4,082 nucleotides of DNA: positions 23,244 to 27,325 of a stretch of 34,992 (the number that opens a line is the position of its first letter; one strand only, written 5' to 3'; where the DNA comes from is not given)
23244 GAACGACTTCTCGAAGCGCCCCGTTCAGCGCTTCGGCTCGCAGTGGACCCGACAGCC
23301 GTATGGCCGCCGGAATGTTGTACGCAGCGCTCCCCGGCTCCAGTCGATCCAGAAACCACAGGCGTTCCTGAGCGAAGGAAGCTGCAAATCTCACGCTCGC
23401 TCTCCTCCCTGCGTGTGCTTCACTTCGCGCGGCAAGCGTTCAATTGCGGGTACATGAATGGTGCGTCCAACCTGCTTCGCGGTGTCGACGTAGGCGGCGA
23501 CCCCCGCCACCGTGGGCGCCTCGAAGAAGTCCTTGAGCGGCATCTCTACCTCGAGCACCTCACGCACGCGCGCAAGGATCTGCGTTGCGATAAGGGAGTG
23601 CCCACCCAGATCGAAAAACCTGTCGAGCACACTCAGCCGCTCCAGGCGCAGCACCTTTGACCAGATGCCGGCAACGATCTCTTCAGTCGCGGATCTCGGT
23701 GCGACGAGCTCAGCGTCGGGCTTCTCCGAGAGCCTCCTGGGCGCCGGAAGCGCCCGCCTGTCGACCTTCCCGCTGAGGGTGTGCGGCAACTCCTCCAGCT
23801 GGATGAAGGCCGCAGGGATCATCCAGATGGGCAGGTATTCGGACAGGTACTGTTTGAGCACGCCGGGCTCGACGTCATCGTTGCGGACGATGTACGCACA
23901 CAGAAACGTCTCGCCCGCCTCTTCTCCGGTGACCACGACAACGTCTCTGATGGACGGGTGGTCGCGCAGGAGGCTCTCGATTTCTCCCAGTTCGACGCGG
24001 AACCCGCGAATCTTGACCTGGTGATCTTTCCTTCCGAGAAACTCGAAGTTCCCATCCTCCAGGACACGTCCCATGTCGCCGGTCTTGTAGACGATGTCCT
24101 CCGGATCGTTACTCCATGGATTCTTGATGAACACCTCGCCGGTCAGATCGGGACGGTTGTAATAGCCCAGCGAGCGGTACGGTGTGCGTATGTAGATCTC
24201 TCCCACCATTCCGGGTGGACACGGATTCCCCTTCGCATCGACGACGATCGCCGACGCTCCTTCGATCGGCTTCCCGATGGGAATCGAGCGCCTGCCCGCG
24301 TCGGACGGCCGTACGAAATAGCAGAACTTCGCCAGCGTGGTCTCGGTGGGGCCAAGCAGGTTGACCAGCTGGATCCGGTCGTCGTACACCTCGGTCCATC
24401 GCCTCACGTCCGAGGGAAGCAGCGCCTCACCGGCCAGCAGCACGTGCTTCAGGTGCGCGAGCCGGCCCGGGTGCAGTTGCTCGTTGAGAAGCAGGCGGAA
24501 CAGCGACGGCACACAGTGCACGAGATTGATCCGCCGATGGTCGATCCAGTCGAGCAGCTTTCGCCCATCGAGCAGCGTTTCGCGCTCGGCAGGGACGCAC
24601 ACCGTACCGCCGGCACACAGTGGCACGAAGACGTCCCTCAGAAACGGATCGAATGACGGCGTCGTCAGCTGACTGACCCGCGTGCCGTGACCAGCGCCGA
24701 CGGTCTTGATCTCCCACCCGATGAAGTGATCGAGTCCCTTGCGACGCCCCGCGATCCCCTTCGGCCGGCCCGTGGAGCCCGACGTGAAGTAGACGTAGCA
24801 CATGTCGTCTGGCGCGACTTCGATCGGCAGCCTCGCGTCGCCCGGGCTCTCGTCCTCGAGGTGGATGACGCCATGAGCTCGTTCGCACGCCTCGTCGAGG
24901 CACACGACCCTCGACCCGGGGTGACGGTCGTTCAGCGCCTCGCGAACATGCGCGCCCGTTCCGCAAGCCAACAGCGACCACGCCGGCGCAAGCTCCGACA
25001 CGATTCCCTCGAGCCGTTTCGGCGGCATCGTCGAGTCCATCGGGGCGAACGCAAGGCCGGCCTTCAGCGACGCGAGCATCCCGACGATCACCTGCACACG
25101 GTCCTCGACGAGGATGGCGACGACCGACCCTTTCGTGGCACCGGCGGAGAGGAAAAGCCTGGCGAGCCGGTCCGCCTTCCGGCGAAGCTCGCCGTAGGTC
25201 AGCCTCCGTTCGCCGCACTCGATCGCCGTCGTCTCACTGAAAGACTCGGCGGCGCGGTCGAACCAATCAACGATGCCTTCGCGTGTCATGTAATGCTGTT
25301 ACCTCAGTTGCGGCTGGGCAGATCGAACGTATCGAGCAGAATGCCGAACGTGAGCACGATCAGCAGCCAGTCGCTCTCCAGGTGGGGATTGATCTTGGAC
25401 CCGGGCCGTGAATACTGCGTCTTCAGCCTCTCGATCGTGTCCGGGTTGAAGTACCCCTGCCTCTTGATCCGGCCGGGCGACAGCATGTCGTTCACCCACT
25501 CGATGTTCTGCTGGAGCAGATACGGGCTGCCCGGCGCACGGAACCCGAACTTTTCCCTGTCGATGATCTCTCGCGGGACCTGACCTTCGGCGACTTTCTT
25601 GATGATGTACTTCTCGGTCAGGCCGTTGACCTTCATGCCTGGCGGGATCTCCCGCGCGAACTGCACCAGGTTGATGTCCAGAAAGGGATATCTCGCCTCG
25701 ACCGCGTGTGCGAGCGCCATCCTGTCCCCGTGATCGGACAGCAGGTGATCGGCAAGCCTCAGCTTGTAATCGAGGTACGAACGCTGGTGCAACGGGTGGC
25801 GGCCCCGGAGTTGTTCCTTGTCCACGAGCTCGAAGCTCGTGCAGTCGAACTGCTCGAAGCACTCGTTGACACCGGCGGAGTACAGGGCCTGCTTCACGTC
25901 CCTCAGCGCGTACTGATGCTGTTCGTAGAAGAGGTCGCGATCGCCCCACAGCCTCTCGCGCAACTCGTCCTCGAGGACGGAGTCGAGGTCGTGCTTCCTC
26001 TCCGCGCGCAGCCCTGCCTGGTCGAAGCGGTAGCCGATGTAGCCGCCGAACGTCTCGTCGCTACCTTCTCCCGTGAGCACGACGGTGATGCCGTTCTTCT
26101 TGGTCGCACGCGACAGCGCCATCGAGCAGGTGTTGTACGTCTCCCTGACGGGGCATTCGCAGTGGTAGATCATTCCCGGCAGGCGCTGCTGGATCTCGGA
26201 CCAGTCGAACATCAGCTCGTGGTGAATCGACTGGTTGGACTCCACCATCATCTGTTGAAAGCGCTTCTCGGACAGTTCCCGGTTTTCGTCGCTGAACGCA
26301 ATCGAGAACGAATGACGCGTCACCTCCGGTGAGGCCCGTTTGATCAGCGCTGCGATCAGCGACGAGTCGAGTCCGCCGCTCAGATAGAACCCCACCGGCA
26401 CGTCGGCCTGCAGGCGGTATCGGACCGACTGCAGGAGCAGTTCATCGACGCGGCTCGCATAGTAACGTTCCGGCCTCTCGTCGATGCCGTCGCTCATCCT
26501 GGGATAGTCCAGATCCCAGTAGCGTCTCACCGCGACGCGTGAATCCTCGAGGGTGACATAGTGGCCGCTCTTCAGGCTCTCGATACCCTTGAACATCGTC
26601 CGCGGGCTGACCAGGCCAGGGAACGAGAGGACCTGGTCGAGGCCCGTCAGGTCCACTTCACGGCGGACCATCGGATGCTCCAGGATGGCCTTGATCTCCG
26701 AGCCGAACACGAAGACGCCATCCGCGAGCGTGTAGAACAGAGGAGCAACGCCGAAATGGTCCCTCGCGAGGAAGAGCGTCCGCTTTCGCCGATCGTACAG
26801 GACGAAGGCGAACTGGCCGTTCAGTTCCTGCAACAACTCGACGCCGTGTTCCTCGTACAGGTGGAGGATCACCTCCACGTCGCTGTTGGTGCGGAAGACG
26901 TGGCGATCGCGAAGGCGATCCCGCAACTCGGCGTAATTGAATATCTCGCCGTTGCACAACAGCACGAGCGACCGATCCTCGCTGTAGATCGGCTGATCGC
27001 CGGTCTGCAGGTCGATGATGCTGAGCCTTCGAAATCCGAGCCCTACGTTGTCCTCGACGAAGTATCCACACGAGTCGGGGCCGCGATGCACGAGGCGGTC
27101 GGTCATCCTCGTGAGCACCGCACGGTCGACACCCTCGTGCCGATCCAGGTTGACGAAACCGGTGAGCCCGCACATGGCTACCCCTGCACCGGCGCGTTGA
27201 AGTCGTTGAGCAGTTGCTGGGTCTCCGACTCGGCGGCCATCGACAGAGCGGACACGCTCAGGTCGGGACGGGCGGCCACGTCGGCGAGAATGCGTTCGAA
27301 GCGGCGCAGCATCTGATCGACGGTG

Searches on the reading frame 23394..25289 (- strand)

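Call 8: search_protein_families(library=pfam, proteins=[window:23394-25289:-], max_evalue=0.01)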
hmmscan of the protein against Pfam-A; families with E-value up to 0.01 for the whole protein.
window:23394-25289:- (632 aa): 3 families
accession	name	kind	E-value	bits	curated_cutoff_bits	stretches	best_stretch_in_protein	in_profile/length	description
PF00501.34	AMP-binding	-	1.1e-70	238.9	29.9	1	10-377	1-384/384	AMP-binding enzyme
PF00550.31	PP-binding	-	8e-15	55.3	20.8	1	539-601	3-67/67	Phosphopantetheine attachment site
PF13193.12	AMP-binding_C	-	5.1e-09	37.4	24.5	1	436-508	1-76/76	AMP-binding enzyme C-terminal domain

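Call 9: search_protein_families(library=ncbifam, proteins=[window:23394-25289:-], max_evalue=0.01)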
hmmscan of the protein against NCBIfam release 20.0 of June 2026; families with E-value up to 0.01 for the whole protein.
window:23394-25289:- (632 aa): 104 families (the best 25 are shown)
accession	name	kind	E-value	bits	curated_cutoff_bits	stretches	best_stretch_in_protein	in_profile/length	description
TIGR01733.1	AA-adenyl-dom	subfamily_domain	5.6e-114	381.1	317.4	1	31-452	1-409/409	amino acid adenylation domain-containing protein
NF004282.0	PRK05691.1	subfamily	1.5e-109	366.4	4090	1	6-622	1133-1726/4334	non-ribosomal peptide synthase/polyketide synthase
NF041803.1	NRPS_SolG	exception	3.3e-105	352.8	2200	1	13-599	570-1153/1163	solanimycin non-ribosomal peptide synthetase SolG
NF047350.1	aureusi_NRPS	equivalog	6.2e-101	338.4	2500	1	6-606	415-980/2373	aureusimine non-ribosomal peptide synthetase AusA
NF038078.1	NRPS_MxcG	equivalog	5.5e-99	332.1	2300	1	5-609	457-1049/1442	myxochelin non-ribosomal peptide synthetase MxcG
TIGR03443.1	alpha_am_amid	equivalog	3.5e-82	276.5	1030.1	2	22-472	263-752/1390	L-aminoadipate-semialdehyde dehydrogenase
NF007605.2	PRK10252.1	equivalog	2.7e-72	243.8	2400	1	13-605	463-1045/1292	enterobactin non-ribosomal peptide synthetase EntF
NF003417.0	PRK04813.1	subfamily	1.4e-67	228.4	476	1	6-514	5-499/505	D-alanine--poly(phosphoribitol) ligase subunit DltA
TIGR01734.1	D-ala-DACP-lig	equivalog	7.4e-64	216.1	559.85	1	7-514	3-498/504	D-alanine--poly(phosphoribitol) ligase subunit DltA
NF004837.0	PRK06187.1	subfamily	2e-59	201.3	476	1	8-515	12-519/531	long-chain-fatty-acid--CoA ligase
TIGR03098.1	ligase_PEP_1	hypoth_equivalog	2.4e-52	178.1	592.35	1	12-514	8-514/517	acyl-CoA ligase (AMP-forming), exosortase A system-associated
NF052269.1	Staph_lig_FadD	equivalog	2.4e-42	144.9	650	1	7-514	3-489/499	long-chain-fatty-acid--CoA ligase FadD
NF006182.0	PRK08316.1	subfamily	4.3e-41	141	663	1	3-514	10-513/523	fatty acyl-CoA synthetase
NF004822.0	PRK06178.1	equivalog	1.4e-38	132.8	782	2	148-514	201-563/571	acyl-CoA synthetase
NF053567.1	HBDA_AROS1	equivalog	5.4e-38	130.7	1000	1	15-512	25-513/523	3-hydroxybenzoate--CoA ligase HbdA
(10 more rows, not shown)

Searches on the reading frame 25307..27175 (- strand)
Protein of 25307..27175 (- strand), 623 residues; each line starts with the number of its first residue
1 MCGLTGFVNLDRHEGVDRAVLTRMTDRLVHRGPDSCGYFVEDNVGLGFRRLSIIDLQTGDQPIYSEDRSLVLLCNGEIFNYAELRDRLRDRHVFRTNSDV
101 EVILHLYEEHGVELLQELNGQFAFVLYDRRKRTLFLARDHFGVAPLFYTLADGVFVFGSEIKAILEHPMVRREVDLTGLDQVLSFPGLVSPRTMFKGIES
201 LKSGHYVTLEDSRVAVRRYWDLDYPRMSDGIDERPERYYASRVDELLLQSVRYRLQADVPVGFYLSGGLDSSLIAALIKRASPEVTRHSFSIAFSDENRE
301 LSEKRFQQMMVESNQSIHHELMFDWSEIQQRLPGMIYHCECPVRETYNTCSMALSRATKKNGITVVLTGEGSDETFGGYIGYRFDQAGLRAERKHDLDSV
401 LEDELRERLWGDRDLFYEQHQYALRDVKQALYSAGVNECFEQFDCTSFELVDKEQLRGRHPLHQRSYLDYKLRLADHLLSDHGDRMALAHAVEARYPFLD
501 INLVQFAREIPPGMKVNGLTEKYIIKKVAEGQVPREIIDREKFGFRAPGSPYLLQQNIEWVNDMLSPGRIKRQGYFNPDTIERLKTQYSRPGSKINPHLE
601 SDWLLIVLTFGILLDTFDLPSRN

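Call 8: search_protein_families(library=pfam, proteins=[window:25307-27175:-], max_evalue=0.01)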
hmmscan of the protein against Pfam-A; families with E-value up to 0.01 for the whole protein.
window:25307-27175:- (623 aa): 4 families
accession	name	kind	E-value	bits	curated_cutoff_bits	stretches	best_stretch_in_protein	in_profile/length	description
PF00733.27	Asn_synthase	-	2.1e-78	264.9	21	1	243-590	2-333/354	Asparagine synthase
PF13537.11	GATase_7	-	4e-43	146.8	25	1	49-165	2-122/123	Glutamine amidotransferase domain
PF13522.11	GATase_6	-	4.1e-40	137.2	27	1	33-160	1-130/130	Glutamine amidotransferase domain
PF12481.13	DUF3700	-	1.1e-07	32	27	1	114-164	125-176/228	Aluminium induced protein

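Call 9: search_protein_families(library=ncbifam, proteins=[window:25307-27175:-], max_evalue=0.01)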
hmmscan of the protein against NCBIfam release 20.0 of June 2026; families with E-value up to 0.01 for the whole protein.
window:25307-27175:- (623 aa): 9 families
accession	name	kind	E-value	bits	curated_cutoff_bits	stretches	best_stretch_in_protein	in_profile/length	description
TIGR01536.1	asn_synth_AEB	equivalog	3.3e-139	465.2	267.1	1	2-545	1-517/517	asparagine synthase (glutamine-hydrolyzing)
TIGR03108.1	eps_aminotran_1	hypoth_equivalog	1.3e-122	410.6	816.9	2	1-391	1-386/628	XrtA/PEP-CTERM system amidotransferase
TIGR03104.1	trio_amidotrans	equivalog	3.9e-105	352.3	570.1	1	1-587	1-563/589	N-acetylglutaminylglutamine amidotransferase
NF006949.0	PRK09431.1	equivalog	1.5e-100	337.3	499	3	1-166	1-167/554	asparagine synthase B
NF033535.1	lass_lactam_cya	exception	2.5e-73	247.7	525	2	1-376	1-376/668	lasso peptide isopeptide bond-forming cyclase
NF033561.1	macrolact_Ik_Al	subfamily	1.4e-12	47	300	1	120-375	81-330/561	albusnodin/ikarugamycin family macrolactam cyclase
NF001484.0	PRK00331.1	subfamily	3.8e-12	45.4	381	1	62-167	87-201/601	isomerizing glutamine--fructose-6-phosphate transaminase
TIGR01135.1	glmS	equivalog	9.6e-11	40.9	418.05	1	62-167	86-200/607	glutamine--fructose-6-phosphate transaminase (isomerizing)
TIGR01134.1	purF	equivalog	7.5e-10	38.7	350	1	59-165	83-200/432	amidophosphoribosyltransferase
